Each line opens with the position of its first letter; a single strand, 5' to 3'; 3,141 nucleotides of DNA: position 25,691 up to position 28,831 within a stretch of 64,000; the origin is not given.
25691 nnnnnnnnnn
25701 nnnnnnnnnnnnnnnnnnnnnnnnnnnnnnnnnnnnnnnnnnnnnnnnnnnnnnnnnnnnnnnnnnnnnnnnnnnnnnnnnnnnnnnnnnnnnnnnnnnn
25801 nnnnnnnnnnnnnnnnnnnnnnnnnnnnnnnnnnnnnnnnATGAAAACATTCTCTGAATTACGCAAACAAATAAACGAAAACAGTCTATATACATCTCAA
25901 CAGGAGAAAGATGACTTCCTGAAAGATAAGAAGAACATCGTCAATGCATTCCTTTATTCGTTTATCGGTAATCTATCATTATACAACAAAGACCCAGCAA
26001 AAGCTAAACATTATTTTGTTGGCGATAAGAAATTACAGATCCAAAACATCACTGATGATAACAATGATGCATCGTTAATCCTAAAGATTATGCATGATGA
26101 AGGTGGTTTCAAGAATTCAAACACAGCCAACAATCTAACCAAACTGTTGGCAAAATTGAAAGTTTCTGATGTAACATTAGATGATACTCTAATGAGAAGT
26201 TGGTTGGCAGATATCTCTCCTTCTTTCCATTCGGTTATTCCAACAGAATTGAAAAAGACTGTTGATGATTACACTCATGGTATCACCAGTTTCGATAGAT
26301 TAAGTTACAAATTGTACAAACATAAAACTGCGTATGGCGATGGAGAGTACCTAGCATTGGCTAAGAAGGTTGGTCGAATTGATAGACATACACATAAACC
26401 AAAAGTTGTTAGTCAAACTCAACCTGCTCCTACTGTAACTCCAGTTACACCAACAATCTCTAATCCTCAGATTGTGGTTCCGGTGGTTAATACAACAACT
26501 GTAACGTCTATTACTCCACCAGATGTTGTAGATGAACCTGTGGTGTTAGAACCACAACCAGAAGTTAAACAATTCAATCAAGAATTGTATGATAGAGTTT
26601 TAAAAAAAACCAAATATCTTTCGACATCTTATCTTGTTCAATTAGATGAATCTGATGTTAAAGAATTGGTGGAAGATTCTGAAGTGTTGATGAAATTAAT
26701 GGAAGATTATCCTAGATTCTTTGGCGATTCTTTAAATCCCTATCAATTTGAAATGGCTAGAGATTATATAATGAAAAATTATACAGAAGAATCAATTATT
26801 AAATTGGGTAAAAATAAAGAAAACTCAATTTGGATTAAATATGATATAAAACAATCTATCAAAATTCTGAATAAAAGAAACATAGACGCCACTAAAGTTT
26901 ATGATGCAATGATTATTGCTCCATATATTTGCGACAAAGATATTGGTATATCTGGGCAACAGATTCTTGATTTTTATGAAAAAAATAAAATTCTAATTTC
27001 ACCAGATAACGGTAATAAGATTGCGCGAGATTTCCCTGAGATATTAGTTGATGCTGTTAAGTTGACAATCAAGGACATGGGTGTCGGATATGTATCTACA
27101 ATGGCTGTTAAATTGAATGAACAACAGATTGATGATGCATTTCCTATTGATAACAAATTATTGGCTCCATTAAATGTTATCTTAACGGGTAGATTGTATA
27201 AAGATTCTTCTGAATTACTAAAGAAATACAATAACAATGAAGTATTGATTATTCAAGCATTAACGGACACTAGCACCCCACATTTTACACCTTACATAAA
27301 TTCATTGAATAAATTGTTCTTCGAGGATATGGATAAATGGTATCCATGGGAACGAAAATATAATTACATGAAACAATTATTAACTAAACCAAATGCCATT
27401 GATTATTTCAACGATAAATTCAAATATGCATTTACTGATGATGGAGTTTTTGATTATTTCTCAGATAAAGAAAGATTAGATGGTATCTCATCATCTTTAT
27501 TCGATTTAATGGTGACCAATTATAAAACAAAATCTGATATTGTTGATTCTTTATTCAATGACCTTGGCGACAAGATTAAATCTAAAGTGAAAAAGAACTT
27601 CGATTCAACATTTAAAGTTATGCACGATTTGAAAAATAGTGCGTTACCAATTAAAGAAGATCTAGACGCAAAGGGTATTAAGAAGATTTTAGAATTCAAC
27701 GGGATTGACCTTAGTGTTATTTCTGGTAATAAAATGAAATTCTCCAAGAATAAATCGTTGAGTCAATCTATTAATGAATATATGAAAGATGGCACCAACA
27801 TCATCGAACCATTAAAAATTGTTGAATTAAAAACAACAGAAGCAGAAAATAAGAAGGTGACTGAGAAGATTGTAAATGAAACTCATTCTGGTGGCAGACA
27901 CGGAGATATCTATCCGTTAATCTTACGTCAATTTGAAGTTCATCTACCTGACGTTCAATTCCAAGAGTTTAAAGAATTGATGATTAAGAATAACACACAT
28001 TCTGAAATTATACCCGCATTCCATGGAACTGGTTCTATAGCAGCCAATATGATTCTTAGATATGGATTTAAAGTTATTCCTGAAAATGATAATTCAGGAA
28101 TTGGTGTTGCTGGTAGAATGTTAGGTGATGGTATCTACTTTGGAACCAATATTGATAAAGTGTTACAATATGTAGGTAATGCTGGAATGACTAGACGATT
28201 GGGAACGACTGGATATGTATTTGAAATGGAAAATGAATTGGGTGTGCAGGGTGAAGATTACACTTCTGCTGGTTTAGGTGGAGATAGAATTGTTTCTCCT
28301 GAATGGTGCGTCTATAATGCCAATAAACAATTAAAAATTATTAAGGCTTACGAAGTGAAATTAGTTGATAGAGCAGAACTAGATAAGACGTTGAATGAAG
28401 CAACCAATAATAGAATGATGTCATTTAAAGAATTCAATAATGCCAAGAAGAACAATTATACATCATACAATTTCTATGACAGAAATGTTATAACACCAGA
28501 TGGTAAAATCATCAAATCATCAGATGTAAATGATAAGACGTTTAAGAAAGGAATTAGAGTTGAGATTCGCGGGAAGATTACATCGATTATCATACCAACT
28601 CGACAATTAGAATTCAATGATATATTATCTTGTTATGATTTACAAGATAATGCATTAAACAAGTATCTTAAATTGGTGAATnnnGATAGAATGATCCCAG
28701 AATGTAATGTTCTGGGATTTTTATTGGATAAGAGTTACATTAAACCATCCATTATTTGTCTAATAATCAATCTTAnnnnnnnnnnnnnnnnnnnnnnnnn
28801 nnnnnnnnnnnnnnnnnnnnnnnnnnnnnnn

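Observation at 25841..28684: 947-aa plus-strand protein with a PARP-like H-Y-E ADP-ribosyltransferase domain, bracketed by inverted repeats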

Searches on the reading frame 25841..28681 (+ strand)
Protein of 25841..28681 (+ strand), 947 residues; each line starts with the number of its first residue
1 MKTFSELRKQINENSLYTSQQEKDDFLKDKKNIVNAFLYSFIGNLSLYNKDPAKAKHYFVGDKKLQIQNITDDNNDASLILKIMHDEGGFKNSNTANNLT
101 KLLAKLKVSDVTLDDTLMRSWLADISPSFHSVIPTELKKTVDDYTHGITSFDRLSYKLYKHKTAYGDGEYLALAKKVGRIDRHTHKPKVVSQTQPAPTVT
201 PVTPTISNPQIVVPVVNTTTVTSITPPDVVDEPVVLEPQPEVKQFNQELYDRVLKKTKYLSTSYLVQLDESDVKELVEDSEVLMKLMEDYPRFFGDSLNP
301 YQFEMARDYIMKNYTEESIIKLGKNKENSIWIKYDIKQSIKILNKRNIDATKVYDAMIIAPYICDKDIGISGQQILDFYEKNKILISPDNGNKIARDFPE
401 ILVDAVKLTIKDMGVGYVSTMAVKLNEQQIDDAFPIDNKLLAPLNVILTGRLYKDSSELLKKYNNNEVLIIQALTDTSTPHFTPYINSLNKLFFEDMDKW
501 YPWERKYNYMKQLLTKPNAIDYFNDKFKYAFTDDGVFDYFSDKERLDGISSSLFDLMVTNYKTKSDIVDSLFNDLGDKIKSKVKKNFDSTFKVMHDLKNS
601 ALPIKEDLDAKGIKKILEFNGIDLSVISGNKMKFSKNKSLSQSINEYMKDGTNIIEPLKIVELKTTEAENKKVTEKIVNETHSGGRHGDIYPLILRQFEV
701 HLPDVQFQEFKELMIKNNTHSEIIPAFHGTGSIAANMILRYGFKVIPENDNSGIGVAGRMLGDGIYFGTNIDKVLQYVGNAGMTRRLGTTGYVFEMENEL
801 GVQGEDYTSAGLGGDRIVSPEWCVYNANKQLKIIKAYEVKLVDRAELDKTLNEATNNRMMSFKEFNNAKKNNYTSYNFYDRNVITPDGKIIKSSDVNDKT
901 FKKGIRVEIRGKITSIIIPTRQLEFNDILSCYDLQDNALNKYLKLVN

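Call 3: search_protein_families(library=pfam, proteins=[window:25841-28681:+], max_evalue=1)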
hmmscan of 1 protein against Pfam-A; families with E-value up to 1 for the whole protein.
window:25841-28681:+ (947 aa): 1 family
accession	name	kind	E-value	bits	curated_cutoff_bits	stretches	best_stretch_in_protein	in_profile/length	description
PF00644.27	PARP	-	0.00011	22.2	26.7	1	675-778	8-100/199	Poly(ADP-ribose) polymerase catalytic domain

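Call 4: search_protein_families(library=phrogs, proteins=[window:25841-28681:+], max_evalue=0.01)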
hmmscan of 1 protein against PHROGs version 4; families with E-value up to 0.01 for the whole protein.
window:25841-28681:+ (947 aa): 2 families
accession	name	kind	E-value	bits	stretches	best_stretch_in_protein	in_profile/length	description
phrog_18612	-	unknown function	3.4e-121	407.3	2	544-946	796-1212/1214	-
phrog_25401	-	DNA, RNA and nucleotide metabolism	0.0093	17.1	0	644-694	6-54/97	DNA binding protein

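Call 11: search_dna_similar(query=window:25841-28681:+, collection=phages, mode=protein, max_rows=40)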
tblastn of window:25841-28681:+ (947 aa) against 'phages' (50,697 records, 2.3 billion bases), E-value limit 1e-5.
Records with a match: 38; places in all: 55; records where one place covers at least 80% of the query: 0.
Best place of each record, by identity: <60% 38.
By first word of the organism name: Stenotrophomonas 16; Aeromonas 14; Ralstonia 2; Pseudomonas 2; Xanthomonas 2; Ochrobactrum 1; Bacillus 1.
By host as written in the record: Stenotrophomonas maltophilia 12; Aeromonas salmonicida 7; Aeromonas hydrophila 5; - 3; Stenotrophomonas maltophilia AP143 2; Stenotrophomonas sp. 2; Pseudomonas putida PpG1 2; Aeromonas hydrophila BIOTECH 10089 1; and 4 more.
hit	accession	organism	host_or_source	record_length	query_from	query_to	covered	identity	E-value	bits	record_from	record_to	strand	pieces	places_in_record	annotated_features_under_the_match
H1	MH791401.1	Aeromonas phage AsFcp_2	Aeromonas salmonicida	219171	11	943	67%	31.6%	1e-59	290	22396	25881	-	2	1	hypothetical protein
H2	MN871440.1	Aeromonas phage AsFcp_1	Aeromonas salmonicida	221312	11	943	67%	31.6%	1e-59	290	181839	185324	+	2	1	record has no annotation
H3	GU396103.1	Aeromonas phage PX29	Aeromonas salmonicida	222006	11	943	67%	31.5%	2e-59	287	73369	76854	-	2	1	conserved hypothetical protein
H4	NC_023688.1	Aeromonas phage PX29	Aeromonas salmonicida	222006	11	943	67%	31.5%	2e-59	287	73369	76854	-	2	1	hypothetical protein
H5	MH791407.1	Aeromonas phage AsFcp_4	Aeromonas salmonicida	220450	11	943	67%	31.5%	7e-59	287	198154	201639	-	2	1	hypothetical protein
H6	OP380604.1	Aeromonas phage avDM12-TAAL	Aeromonas hydrophila BIOTECH 10089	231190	11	945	59%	33.8%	1e-60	296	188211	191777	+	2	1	hypothetical protein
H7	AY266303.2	Aeromonas phage Aeh1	Aeromonas hydrophila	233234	11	945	58%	34.1%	3e-62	303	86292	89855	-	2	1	hypothetical protein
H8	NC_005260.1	Aeromonas phage Aeh1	Aeromonas hydrophila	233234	11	945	58%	34.1%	3e-62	303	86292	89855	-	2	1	hypothetical protein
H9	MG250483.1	Aeromonas phage Ah1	Aeromonas hydrophila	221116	11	945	59%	33.1%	3e-61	299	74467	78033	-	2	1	hypothetical protein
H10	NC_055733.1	Aeromonas phage Ah1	Aeromonas hydrophila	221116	11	945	59%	33.1%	3e-61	299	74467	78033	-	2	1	hypothetical protein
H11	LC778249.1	Aeromonas phage phiWae14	urban sewage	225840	11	946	55%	33.7%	2e-51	265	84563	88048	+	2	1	hypothetical protein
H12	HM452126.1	Aeromonas phage phiAS5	Aeromonas salmonicida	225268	11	946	55%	33.5%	6e-51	264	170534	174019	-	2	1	hypothetical protein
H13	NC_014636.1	Aeromonas phage phiAS5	Aeromonas salmonicida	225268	11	946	55%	33.5%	6e-51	264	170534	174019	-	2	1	hypothetical protein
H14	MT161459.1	Aeromonas phage Ahp1_CNU-2021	Aeromonas hydrophila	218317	552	918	39%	37.7%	6e-60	230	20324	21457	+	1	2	hypothetical protein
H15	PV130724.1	Stenotrophomonas phage Yut3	Stenotrophomonas maltophilia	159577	533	917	41%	33.7%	1e-48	195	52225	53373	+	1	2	hypothetical protein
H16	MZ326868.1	Stenotrophomonas phage Marzo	Stenotrophomonas maltophilia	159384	539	917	40%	33.9%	1e-48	194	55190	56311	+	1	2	ADP-ribosyltransferase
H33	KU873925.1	Pseudomonas phage pf16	Pseudomonas putida PpG1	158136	585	920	35%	36.5%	7e-45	183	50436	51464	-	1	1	hypothetical protein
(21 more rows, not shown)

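Call 12: search_solved_structures(query=window:25841-28681:+, max_evalue=10, show_alignments=3)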
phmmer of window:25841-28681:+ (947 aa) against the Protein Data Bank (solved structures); distinct sequences matched with E-value up to 10: 28.
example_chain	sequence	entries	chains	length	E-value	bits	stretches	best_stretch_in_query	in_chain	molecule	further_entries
5zqo_A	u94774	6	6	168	0.15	13.2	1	676-782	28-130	Tankyrase-2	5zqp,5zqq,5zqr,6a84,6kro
9txt_A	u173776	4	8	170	0.16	13.2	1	676-782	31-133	Poly [ADP-ribose] polymerase tankyrase-2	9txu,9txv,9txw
7o6x_BBB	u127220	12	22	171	0.16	13.1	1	676-782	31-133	Poly [ADP-ribose] polymerase tankyrase-2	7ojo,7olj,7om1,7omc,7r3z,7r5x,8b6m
4hki_A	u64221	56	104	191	0.17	13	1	675-782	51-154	Tankyrase-2 | Poly [ADP-ribose] polymerase tankyrase-2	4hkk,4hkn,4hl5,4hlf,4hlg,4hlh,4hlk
5dcz_A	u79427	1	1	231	0.19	12.9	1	661-782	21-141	Tankyrase-2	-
8w2t_D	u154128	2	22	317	0.23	12.6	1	642-782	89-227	Poly [ADP-ribose] polymerase tankyrase-2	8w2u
4tor_A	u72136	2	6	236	0.29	12.3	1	665-782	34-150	Tankyrase-1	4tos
9rqq_A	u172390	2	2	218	0.3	12.3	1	676-782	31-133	Poly [ADP-ribose] polymerase tankyrase-2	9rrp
7pox_AAA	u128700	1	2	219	0.3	12.2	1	676-782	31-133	Poly [ADP-ribose] polymerase tankyrase-2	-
3w51_A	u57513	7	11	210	0.31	12.2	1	676-782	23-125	Tankyrase-2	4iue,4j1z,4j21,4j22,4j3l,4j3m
3kr7_A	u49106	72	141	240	0.31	12.2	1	676-782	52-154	Tankyrase-2 | TANKYRASE 2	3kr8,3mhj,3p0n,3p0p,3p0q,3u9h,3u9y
3fa5_A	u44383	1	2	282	0.32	12.2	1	734-827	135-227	protein of unknown function (DUF849)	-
4oa7_A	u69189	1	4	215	0.35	12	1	675-782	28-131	Tankyrase-1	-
3mhk_A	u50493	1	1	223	0.35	12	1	676-782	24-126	Tankyrase-2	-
7kkm_A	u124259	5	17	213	0.44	11.7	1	676-782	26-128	Poly [ADP-ribose] polymerase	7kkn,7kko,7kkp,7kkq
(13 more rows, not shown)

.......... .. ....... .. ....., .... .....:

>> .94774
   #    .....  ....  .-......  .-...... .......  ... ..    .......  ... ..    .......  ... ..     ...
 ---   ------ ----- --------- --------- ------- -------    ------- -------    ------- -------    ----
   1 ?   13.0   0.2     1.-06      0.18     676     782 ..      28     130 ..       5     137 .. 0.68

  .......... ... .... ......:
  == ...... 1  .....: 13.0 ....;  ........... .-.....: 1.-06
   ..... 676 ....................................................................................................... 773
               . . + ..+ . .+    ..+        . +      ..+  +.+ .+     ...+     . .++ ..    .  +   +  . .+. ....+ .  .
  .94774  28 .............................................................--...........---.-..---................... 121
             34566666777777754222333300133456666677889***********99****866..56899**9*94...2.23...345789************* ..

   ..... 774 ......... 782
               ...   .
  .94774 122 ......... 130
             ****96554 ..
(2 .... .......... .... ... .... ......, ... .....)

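Call 13: get_annotated_region(hit=H7, flank=6000)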
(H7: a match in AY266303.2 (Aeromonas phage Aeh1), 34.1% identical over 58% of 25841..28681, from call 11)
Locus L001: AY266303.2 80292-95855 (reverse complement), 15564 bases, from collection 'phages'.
description: Aeromonas phage Aeh1, complete genome.
organism: Aeromonas phage Aeh1 (NCBI taxid 2880362)
taxonomy: Viruses; Duplodnaviria; Heunggongvirae; Uroviricota; Caudoviricetes; Straboviridae; Cinqassovirus; Cinqassovirus aeh1
host: Aeromonas hydrophila; source: -; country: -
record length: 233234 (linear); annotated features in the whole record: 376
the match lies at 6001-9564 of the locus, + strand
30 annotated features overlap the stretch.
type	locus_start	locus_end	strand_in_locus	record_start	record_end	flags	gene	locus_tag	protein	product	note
CDS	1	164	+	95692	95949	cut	-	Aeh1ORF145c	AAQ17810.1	hypothetical protein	predicted by GenMarkS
CDS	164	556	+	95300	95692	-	-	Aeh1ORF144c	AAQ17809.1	hypothetical protein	predicted by GenMarkS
CDS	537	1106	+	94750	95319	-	-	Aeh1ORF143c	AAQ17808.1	hypothetical protein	predicted by GenMarkS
CDS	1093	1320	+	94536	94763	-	-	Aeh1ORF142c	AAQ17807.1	hypothetical protein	predicted by GenMarkS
CDS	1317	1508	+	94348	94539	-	-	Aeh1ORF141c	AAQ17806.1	hypothetical protein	predicted by GenMarkS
CDS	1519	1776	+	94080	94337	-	-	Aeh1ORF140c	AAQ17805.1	hypothetical protein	predicted by GenMarkS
CDS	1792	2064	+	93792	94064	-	-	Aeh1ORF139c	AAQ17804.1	hypothetical protein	predicted by GenMarkS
CDS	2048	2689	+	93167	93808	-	-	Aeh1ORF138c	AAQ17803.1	hypothetical protein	predicted by GenMarkS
CDS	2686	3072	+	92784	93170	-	-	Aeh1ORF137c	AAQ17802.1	hypothetical protein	predicted by GenMarkS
CDS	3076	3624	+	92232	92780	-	-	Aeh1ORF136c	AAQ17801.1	hypothetical protein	predicted by GenMarkS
CDS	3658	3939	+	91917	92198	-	-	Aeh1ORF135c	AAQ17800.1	hypothetical protein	predicted by GenMarkS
CDS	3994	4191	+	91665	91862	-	-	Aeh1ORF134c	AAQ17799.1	hypothetical protein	predicted by GenMarkS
CDS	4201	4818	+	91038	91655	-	-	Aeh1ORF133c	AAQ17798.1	hypothetical protein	predicted by GenMarkS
CDS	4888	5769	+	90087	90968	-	-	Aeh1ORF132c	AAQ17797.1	hypothetical protein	similar to ADP-ribosylglycohydrolase; predicted by GenMarkS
CDS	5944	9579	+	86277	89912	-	-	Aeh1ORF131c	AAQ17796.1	hypothetical protein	predicted by GenMarkS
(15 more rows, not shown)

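Call 14: get_annotated_region(hit=H3, flank=6000)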
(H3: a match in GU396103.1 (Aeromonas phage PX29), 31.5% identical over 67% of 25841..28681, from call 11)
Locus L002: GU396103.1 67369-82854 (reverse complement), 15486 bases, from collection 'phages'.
description: Aeromonas phage PX29, complete genome.
organism: Aeromonas phage PX29 (NCBI taxid 926067)
taxonomy: Viruses; Duplodnaviria; Heunggongvirae; Uroviricota; Caudoviricetes; Straboviridae; Angelvirus; Angelvirus px29
host: Aeromonas salmonicida; source: -; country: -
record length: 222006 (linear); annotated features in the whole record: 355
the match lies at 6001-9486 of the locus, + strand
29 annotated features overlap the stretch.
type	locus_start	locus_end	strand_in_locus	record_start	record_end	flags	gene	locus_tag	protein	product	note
CDS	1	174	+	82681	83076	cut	-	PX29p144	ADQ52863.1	conserved hypothetical protein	-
CDS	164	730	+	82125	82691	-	-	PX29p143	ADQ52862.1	conserved hypothetical protein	-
CDS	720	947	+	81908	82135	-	-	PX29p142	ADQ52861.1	conserved hypothetical protein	-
CDS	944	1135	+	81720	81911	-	-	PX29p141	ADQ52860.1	conserved hypothetical protein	-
CDS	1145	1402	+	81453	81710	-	-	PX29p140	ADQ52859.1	conserved hypothetical protein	-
CDS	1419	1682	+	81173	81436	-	-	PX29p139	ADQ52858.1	conserved hypothetical protein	-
CDS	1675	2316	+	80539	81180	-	-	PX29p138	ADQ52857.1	conserved hypothetical protein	-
CDS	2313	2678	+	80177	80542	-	-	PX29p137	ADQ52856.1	conserved hypothetical protein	-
CDS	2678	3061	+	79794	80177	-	-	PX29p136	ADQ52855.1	conserved hypothetical protein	-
CDS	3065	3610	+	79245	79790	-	-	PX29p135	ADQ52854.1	conserved hypothetical protein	-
CDS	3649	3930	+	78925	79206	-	-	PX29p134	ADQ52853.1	conserved hypothetical protein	-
CDS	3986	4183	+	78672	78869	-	-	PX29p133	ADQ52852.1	conserved hypothetical protein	-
CDS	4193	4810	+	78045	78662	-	-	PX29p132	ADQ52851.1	conserved hypothetical protein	-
CDS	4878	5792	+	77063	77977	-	-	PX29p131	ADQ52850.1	conserved hypothetical protein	similar to ADP-ribosylglycohydrolase family proteins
CDS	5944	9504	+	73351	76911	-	-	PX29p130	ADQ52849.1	conserved hypothetical protein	-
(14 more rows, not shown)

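Call 21: find_homologous_proteins(query=window:25841-28681:+, max_evalue=0.00001)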
Query window:25841-28681:+ (947 aa): 5 proteins with E <= 0.00001 among 8000 candidates.
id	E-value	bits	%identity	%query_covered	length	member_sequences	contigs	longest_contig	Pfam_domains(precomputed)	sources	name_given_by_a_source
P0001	0.0e+0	2121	100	100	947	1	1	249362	-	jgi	jgi:hypothetical protein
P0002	0.0e+0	1525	71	100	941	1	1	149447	-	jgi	jgi:hypothetical protein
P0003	0.0e+0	1498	71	100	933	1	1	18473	-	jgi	jgi:hypothetical protein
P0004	0.0e+0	1496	71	100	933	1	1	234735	-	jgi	jgi:hypothetical protein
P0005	5.3e-227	774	66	58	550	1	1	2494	-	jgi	jgi:hypothetical protein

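Call 22: find_encoding_contigs(protein=P0002, flank=8000, max_places=3)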
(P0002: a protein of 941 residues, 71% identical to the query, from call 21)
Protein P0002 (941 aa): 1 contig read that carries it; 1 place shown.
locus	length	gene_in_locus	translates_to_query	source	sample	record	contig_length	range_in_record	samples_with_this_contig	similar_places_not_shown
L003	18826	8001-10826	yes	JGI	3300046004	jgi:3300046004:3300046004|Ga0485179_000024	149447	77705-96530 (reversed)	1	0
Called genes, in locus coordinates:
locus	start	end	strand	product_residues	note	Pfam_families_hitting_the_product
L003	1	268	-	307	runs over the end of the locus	PF23942:DUF7277, PF23940:DUF7275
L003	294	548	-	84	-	-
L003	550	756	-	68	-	-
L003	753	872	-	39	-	-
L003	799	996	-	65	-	-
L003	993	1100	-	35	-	-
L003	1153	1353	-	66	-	-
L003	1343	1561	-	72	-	-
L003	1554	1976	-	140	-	-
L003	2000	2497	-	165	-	PF13328:HD_4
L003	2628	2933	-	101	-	-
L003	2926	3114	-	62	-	-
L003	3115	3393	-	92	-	-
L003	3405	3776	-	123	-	-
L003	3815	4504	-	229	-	PF11187:Mbeg1-like (weak), PF26363:Phospholipase-like, PF01764:Lipase_3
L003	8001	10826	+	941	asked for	-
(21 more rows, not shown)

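Call 23: find_encoding_contigs(protein=P0004, flank=8000, max_places=3)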
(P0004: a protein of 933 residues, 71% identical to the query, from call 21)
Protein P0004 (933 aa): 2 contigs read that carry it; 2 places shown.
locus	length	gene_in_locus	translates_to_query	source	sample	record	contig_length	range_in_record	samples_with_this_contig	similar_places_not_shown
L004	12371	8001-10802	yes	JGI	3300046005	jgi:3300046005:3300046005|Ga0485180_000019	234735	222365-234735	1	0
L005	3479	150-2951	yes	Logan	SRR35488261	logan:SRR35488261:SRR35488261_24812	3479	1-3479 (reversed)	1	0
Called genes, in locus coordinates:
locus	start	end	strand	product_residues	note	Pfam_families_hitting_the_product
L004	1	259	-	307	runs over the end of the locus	PF23942:DUF7277, PF23940:DUF7275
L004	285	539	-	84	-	-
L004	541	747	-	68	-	-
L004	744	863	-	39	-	-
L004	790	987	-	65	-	-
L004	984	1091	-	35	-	-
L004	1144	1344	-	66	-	-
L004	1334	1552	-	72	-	-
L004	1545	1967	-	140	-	-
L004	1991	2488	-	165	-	PF13328:HD_4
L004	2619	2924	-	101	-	-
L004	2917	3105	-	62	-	-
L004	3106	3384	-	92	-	-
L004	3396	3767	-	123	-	-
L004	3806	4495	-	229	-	PF11187:Mbeg1-like (weak), PF26363:Phospholipase-like, PF01764:Lipase_3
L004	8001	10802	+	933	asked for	-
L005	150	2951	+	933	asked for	-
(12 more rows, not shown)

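Call 24: find_encoding_contigs(protein=P0003, flank=8000, max_places=3)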
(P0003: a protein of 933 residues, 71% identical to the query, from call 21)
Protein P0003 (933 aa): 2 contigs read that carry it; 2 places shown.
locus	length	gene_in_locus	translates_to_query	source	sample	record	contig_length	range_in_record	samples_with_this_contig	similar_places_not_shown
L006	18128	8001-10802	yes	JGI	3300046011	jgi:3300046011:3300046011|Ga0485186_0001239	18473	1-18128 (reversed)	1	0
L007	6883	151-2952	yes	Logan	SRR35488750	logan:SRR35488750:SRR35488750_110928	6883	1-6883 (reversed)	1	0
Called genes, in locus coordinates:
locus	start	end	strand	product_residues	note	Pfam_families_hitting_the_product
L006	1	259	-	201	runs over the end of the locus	?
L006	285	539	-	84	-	-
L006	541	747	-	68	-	-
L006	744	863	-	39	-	-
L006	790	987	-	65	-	-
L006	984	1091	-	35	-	-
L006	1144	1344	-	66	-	-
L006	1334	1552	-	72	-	-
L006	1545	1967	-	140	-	-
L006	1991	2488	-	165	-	PF13328:HD_4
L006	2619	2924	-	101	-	-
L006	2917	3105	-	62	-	-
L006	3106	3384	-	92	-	-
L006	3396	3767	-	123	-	-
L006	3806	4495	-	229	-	PF11187:Mbeg1-like (weak), PF26363:Phospholipase-like, PF01764:Lipase_3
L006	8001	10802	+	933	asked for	-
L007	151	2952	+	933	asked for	-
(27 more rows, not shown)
